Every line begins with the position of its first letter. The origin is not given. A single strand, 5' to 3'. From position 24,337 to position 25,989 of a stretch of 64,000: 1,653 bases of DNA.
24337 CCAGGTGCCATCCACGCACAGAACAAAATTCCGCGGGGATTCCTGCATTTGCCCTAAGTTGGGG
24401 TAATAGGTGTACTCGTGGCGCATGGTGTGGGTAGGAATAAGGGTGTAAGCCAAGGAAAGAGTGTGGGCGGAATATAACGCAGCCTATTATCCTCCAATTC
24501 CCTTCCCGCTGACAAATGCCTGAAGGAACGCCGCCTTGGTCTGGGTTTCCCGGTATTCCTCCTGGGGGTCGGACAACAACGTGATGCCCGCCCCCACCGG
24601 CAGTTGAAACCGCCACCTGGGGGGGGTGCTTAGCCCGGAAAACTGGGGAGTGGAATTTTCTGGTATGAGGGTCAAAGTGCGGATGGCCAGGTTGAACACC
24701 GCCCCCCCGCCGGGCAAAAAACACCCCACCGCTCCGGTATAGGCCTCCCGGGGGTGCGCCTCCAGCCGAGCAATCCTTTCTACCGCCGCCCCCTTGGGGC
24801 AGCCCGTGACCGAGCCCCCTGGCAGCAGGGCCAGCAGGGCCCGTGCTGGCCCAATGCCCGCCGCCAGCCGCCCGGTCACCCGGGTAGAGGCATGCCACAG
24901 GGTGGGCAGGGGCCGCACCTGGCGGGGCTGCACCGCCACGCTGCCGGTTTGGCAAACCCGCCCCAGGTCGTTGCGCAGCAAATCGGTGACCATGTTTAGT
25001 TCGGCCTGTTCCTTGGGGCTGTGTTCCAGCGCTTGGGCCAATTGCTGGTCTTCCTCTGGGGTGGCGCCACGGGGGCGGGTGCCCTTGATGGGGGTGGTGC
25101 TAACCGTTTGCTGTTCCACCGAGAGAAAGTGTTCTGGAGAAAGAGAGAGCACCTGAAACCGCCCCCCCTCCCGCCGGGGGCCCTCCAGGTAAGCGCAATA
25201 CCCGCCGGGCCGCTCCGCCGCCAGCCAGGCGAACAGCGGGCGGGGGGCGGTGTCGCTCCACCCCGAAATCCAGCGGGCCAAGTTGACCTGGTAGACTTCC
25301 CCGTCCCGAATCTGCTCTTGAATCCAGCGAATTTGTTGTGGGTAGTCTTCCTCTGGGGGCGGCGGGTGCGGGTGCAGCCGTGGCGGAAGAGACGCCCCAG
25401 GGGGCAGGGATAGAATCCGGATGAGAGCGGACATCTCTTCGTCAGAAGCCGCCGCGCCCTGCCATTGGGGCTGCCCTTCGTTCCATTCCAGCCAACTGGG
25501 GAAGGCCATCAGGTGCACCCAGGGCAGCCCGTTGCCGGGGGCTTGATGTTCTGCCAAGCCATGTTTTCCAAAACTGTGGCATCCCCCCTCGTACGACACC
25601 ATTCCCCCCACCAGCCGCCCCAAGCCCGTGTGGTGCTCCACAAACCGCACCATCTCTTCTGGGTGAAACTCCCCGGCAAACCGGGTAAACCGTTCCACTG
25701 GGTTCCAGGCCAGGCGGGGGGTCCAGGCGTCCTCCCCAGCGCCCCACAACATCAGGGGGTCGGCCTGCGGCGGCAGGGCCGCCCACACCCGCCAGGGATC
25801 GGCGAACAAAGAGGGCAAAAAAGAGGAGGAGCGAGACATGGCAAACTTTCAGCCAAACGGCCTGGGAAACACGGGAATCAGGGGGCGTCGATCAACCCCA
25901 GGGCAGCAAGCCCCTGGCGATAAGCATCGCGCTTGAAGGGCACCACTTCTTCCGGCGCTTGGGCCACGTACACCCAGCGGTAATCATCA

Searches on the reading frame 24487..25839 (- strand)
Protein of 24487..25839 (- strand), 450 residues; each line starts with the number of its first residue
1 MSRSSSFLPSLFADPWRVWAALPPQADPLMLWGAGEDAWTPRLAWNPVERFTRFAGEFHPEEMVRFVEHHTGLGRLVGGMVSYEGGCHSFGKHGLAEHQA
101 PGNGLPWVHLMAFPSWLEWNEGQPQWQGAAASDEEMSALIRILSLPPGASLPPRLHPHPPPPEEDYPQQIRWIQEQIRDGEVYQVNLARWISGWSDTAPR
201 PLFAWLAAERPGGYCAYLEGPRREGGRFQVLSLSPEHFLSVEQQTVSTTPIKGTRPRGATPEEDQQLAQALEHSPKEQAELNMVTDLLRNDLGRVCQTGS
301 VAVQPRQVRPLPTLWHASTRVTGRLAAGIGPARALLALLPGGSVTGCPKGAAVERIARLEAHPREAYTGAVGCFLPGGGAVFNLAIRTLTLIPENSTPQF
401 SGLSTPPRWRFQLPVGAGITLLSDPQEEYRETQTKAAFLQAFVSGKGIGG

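Call 86: search_protein_families(library=pfam, proteins=[window:24487-25839:-], max_evalue=0.000001)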
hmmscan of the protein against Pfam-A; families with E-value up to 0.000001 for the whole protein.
window:24487-25839:- (450 aa): 1 family
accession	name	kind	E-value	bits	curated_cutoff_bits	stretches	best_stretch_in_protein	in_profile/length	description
PF00425.24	Chorismate_bind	-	3.8e-72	243.4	27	1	163-435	2-257/257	chorismate binding enzyme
